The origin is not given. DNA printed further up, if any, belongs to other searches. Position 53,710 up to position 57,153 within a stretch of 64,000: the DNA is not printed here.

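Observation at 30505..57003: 26-kb sulfatase-rich polysaccharide utilization locus (sulfated-glycan PUL)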

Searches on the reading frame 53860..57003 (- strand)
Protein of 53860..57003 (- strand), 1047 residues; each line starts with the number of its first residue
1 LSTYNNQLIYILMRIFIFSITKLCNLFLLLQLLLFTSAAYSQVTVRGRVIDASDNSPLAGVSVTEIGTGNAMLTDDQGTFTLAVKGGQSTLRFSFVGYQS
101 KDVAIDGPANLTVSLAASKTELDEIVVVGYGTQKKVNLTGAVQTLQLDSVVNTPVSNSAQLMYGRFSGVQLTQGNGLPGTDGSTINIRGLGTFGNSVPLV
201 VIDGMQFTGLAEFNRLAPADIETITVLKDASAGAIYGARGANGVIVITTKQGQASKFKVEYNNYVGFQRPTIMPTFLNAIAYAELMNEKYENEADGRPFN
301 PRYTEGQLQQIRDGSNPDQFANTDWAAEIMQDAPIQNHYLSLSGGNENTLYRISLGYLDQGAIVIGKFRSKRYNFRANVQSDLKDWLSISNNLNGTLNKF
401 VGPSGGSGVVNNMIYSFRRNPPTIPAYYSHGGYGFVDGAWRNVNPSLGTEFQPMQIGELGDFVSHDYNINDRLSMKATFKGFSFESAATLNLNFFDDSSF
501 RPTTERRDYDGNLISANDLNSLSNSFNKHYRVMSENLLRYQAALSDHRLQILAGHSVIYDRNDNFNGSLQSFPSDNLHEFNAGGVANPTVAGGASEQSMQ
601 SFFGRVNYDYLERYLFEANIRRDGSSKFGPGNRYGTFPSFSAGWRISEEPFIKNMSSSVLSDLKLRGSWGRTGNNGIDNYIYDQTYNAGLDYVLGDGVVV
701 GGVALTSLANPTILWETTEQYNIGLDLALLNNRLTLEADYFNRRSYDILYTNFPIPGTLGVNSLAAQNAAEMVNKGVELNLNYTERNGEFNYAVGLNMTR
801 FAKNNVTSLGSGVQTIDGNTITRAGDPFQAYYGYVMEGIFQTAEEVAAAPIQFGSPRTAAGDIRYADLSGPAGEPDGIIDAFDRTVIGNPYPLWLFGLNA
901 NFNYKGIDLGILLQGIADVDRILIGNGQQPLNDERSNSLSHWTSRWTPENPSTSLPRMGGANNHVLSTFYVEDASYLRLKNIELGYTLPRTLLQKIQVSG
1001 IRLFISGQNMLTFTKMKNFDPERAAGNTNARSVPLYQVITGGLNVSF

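Call 4: search_protein_families(library=pfam, proteins=[window:53860-57003:-])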
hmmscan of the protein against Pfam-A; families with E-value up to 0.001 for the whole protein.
window:53860-57003:- (1047 aa): 3 families
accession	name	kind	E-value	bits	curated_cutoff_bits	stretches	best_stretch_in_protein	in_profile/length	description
PF13715.12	CarbopepD_reg_2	-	1.4e-17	63.9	32.2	1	45-127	1-88/88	CarboxypepD_reg-like domain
PF07715.20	Plug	-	4.8e-15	56.4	23.9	1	135-244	2-107/107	TonB-dependent Receptor Plug Domain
PF25020.1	TTR_TEN1-4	-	1e-05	25.8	27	1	43-111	7-77/86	Teneurin TTR-like domain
